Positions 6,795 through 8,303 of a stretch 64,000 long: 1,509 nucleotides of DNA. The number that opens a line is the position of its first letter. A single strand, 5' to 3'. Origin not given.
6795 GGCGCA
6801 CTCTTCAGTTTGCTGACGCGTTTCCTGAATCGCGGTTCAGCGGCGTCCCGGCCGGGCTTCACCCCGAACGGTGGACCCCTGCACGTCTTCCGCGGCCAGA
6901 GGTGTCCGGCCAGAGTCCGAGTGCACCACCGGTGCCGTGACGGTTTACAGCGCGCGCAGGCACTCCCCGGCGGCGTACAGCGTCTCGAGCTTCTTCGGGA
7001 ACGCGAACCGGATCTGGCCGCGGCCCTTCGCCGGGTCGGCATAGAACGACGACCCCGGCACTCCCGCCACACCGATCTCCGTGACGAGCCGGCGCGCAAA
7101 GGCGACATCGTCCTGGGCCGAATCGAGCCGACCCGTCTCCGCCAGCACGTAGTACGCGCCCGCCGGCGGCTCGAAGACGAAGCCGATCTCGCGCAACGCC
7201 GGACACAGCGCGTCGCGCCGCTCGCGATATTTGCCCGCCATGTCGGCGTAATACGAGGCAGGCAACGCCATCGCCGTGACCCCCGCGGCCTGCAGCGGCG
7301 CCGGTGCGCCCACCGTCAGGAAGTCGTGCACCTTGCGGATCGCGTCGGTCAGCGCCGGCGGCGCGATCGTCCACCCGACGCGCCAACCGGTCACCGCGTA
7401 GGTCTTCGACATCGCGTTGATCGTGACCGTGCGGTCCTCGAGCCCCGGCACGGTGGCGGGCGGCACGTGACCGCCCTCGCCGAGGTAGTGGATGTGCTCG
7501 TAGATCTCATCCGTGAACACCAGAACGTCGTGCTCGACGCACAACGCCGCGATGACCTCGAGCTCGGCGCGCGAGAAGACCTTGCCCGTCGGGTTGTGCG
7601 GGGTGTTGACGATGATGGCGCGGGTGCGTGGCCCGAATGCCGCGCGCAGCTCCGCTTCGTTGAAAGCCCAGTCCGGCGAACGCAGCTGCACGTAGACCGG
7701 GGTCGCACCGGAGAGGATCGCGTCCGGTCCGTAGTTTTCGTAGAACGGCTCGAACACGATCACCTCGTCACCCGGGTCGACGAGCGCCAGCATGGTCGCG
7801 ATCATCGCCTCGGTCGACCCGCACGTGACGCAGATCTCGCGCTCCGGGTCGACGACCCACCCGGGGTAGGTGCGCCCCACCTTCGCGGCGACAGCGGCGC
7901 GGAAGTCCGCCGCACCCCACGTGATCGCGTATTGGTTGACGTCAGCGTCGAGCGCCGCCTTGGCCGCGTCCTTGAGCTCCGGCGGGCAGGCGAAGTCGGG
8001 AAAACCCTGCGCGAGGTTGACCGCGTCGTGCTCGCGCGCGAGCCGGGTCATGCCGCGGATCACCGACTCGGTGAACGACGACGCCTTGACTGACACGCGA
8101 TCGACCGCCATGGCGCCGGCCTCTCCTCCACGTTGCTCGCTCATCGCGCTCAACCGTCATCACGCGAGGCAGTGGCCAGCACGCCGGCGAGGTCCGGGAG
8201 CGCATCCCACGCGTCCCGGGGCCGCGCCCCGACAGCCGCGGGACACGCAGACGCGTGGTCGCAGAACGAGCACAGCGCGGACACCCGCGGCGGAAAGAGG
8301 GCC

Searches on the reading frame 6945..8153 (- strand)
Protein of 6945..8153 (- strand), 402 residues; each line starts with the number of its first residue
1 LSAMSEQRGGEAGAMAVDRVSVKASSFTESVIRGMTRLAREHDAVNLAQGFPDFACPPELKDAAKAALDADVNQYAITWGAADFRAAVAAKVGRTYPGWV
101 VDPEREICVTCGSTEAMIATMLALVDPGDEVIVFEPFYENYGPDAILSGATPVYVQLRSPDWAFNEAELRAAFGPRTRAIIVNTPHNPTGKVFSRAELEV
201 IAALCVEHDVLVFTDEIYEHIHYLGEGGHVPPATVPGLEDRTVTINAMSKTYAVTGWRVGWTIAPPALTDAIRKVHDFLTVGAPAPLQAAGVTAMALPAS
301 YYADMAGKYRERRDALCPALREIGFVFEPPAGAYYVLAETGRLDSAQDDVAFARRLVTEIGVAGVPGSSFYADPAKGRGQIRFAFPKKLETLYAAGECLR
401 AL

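Call 80: search_protein_families(library=pfam, proteins=[window:6945-8153:-], max_evalue=0.00001)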
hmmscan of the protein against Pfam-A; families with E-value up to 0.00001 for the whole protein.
window:6945-8153:- (402 aa): 3 families
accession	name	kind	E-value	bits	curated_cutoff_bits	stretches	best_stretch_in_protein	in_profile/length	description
PF00155.27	Aminotran_1_2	-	8.4e-62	209.9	19.7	1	43-383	2-346/361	Aminotransferase class I and II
PF01041.23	DegT_DnrJ_EryC1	-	1.3e-08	34.9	19.8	1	108-215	44-145/360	DegT/DnrJ/EryC1/StrS aminotransferase family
PF01053.26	Cys_Met_Meta_PP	-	1.8e-06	27.2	27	1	107-216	71-174/381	Cys/Met metabolism PLP-dependent enzyme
